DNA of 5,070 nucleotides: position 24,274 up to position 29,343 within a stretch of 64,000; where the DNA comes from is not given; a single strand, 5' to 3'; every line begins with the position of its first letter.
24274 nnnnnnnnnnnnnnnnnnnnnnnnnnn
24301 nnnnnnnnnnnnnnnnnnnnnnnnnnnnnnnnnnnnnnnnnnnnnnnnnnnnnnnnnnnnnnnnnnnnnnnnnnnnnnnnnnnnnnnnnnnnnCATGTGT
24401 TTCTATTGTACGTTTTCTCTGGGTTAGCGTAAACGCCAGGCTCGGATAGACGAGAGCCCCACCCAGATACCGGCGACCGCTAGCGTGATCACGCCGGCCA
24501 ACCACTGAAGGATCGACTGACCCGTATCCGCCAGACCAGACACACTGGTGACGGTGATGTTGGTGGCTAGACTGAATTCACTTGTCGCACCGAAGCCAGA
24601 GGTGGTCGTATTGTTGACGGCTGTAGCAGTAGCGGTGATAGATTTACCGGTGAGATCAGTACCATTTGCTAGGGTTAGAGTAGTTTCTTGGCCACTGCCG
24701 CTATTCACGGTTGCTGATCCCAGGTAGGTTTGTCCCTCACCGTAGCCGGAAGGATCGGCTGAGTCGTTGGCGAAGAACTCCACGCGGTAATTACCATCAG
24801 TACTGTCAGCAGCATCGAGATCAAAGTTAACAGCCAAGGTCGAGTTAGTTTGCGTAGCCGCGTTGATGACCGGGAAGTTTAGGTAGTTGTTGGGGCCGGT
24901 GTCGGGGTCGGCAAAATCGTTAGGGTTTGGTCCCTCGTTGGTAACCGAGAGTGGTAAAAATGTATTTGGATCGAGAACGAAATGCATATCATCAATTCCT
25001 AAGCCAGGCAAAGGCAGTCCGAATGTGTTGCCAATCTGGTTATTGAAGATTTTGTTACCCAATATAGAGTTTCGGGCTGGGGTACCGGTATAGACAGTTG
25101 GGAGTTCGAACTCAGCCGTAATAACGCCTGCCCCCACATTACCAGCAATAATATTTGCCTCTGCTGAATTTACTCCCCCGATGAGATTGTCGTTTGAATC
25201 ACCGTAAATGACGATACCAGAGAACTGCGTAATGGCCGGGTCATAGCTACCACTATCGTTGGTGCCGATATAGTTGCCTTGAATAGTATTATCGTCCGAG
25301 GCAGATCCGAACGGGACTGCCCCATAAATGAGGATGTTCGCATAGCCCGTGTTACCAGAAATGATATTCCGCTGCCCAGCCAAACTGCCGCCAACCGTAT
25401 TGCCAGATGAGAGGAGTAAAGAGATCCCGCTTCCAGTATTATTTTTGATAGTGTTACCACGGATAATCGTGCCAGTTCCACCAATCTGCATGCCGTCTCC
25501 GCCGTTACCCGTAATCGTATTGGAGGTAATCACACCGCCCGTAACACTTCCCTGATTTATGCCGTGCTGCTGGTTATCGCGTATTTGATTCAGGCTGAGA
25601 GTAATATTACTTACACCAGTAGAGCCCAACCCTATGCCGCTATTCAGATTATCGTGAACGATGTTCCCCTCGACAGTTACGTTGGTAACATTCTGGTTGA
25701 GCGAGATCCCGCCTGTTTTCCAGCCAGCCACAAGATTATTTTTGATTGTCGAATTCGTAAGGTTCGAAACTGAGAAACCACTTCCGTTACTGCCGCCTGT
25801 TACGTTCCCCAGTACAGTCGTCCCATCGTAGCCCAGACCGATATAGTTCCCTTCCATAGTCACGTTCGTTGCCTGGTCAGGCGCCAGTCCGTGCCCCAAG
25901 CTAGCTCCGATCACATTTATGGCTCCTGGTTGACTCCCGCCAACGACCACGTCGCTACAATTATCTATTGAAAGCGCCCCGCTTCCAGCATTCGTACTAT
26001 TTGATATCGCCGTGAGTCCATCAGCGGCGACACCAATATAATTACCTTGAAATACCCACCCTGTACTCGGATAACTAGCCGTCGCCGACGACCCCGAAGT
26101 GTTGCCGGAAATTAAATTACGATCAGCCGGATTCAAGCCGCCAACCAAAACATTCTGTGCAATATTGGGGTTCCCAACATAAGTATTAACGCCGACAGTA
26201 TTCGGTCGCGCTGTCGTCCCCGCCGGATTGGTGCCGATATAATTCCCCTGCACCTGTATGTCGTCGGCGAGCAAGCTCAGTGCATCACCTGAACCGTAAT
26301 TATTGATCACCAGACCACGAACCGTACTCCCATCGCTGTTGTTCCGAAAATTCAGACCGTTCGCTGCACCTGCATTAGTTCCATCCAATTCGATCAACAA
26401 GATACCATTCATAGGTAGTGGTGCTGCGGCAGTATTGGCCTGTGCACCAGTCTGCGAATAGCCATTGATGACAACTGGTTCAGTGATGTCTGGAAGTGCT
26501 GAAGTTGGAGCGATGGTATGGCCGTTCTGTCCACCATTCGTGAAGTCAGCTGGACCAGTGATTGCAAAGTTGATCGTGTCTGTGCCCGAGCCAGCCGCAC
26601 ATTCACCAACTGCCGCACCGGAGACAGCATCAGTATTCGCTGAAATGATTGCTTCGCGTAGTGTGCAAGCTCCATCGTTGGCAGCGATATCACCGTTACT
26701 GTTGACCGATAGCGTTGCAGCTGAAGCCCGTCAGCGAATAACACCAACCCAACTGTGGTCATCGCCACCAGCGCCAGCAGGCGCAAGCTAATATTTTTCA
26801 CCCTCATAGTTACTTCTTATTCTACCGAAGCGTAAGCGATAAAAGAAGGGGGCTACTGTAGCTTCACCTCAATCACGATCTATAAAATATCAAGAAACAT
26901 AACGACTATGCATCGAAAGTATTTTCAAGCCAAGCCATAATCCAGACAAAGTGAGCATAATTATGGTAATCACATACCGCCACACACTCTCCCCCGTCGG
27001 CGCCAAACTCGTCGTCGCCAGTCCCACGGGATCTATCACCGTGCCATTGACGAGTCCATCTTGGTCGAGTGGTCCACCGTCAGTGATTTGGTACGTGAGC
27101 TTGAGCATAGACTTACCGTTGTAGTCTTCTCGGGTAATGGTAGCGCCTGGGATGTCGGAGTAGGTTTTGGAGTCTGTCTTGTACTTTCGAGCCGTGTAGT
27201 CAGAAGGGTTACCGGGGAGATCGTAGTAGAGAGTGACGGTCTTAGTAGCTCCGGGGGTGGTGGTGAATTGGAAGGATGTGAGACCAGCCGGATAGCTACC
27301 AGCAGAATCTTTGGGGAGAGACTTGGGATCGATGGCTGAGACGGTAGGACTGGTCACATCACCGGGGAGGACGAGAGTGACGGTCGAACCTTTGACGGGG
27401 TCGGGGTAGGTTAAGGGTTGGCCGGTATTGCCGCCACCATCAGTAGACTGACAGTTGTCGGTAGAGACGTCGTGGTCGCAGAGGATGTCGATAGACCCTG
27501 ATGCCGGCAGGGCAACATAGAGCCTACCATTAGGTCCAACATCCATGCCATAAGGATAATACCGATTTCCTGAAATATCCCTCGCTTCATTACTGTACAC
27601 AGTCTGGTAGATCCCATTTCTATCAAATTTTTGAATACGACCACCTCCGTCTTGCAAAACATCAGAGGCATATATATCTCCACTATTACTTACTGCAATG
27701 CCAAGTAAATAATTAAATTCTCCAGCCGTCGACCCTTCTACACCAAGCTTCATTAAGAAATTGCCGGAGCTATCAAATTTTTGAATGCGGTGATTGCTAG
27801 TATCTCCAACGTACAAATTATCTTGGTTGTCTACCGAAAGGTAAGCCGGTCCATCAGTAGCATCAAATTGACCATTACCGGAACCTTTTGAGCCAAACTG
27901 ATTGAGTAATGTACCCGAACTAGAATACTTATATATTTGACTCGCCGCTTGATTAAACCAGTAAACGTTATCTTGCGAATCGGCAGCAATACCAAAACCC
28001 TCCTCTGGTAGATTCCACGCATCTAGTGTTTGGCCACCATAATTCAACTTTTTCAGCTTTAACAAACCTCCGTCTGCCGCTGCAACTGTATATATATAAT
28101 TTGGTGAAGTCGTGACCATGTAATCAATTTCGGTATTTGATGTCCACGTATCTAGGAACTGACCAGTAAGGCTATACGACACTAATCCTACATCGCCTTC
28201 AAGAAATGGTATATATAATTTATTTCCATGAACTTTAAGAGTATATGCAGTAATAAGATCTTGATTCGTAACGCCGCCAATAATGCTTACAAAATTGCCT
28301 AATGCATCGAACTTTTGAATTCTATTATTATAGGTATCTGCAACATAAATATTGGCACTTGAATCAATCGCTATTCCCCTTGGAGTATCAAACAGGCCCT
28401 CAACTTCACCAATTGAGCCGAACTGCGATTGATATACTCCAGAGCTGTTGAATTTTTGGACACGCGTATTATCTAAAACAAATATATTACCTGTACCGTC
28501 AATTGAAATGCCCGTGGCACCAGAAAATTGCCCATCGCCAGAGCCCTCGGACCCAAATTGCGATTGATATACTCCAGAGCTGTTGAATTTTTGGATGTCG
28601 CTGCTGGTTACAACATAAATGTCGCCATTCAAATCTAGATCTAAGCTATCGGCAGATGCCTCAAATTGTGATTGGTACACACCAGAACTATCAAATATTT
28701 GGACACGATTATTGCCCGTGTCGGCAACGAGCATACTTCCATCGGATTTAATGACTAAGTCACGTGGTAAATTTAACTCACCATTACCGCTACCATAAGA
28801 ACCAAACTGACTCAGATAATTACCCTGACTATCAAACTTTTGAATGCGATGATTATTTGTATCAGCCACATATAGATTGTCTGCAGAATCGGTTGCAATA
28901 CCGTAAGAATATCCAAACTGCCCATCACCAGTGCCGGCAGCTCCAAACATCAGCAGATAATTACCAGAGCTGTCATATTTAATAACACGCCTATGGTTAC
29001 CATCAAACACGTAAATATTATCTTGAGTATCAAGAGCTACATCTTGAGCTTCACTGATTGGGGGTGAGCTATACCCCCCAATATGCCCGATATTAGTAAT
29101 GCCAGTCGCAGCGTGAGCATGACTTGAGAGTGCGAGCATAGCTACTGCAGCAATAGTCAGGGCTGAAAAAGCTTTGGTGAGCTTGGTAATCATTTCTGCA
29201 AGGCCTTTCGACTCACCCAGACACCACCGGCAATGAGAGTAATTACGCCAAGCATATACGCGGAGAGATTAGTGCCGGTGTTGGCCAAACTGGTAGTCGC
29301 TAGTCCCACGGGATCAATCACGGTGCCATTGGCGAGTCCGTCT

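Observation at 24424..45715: Sortase-centred surface-protein island with a duplicated GT::LicD + LicC-like cassette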

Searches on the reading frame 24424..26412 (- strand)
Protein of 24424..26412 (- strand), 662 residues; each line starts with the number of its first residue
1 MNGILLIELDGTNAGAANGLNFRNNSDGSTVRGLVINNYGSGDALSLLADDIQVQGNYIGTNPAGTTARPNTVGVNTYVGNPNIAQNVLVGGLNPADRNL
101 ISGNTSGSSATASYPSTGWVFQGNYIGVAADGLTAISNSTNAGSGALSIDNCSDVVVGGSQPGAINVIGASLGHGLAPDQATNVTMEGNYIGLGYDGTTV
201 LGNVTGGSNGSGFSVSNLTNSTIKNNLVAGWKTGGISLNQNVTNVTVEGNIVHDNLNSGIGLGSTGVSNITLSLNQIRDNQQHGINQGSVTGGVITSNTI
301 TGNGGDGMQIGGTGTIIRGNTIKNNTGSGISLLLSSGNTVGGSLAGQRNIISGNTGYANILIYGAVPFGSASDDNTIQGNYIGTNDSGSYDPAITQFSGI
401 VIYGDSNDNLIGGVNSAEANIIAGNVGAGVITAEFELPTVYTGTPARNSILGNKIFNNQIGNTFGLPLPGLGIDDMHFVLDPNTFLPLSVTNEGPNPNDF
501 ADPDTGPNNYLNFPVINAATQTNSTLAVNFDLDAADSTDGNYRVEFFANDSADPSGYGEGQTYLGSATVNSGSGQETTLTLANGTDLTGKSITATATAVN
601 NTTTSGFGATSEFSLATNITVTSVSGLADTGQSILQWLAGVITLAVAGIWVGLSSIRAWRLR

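Call 4: search_protein_families(library=pfam, proteins=[window:24424-26412:-], max_evalue=0.01)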
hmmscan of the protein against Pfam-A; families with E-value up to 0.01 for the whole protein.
window:24424-26412:- (662 aa): 2 families
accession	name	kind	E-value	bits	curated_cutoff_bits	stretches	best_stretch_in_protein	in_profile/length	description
PF13229.12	Beta_helix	-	1.3e-12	48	25.9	2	264-431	5-143/158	Right handed beta helix region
PF05048.19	NosD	-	8.7e-08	32.3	23.6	1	187-340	15-164/212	Periplasmic copper-binding protein (NosD)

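Call 5: search_protein_families(library=ncbifam, proteins=[window:24424-26412:-], max_evalue=0.01)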
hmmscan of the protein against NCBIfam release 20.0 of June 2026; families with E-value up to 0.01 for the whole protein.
window:24424-26412:- (662 aa): 0 families

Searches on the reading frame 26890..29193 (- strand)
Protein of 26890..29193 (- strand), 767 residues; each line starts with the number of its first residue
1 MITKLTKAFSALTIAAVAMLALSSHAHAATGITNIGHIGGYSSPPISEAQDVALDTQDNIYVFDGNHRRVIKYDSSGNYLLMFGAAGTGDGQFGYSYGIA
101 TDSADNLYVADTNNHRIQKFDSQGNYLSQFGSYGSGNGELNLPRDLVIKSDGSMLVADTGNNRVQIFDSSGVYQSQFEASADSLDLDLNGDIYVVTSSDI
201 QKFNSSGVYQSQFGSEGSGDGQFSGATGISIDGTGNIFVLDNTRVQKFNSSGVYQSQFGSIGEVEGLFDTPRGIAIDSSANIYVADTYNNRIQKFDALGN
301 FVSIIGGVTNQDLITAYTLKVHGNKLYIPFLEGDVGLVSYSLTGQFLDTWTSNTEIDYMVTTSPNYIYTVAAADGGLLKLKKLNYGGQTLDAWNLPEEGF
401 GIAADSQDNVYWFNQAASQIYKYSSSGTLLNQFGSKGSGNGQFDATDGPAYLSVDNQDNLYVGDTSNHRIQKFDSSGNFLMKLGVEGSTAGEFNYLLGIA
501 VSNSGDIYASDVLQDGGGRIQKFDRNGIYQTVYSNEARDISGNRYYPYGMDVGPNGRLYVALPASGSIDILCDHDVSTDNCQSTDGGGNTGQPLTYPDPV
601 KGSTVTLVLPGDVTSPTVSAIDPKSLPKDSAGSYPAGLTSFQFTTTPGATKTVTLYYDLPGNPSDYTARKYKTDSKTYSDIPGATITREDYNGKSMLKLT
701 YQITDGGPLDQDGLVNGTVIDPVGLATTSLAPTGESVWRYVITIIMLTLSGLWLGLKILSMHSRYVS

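Call 4: search_protein_families(library=pfam, proteins=[window:26890-29193:-], max_evalue=0.01)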
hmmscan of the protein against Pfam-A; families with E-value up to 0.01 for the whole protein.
window:26890-29193:- (767 aa): 10 families
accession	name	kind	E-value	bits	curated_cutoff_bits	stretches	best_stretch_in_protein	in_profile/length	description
PF01436.27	NHL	-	1.2e-40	135.9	20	4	268-295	1-28/28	NHL repeat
PF17170.10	DUF5128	-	3.1e-16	59.9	22.9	2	104-174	53-125/321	6-bladed beta-propeller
PF25021.1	TEN_NHL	-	9.6e-13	48.3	27.1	0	269-307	142-178/357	Teneurin NHL domain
PF08450.18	SGL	-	1.4e-08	35.1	26.3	0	104-172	145-215/246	SMP-30/Gluconolactonase/LRE-like region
PF06739.17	SBBP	-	2.6e-07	30.9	20.5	0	269-285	13-29/38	Beta-propeller repeat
PF22701.2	Mala_s_1-like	-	5.2e-06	26.8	27.5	0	48-156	89-192/195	Mal s 1 allergenic protein-like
PF13449.12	Phytase-like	-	2.9e-05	24.6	27.6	0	98-130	72-104/284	Esterase-like activity of phytase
PF09000.15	Cytotoxic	-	5.3e-05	23.9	22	0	55-83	34-62/80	Cytotoxic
PF24684.1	Vgb_lyase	-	0.00044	19.6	50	0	539-572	7-40/290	Virginiamycin B lyase family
PF24303.1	DUF7485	-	0.00059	19.8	27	0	77-129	12-66/284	Domain of unknown function (DUF7485)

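Call 5: search_protein_families(library=ncbifam, proteins=[window:26890-29193:-], max_evalue=0.01)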
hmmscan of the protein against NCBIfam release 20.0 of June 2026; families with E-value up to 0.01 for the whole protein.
window:26890-29193:- (767 aa): 4 families
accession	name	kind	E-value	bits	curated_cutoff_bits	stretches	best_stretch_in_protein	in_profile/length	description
NF035926.1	scyF_NHL_VPEP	equivalog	5.4e-76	256.2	350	3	401-556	156-306/376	scytonemin biosynthesis PEP-CTERM protein ScyF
NF041766.1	choice_anch_U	domain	1.4e-16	61.1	32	1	631-726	4-91/92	choice-of-anchor U domain-containing protein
NF047780.1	LIC12708_fam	subfamily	2.4e-12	46.4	150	1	67-129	155-219/391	LIC_12708 family protein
NF033206.1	ScyE_fam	subfamily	9.6e-10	38.5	80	2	139-243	6-92/333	ScyD/ScyE family protein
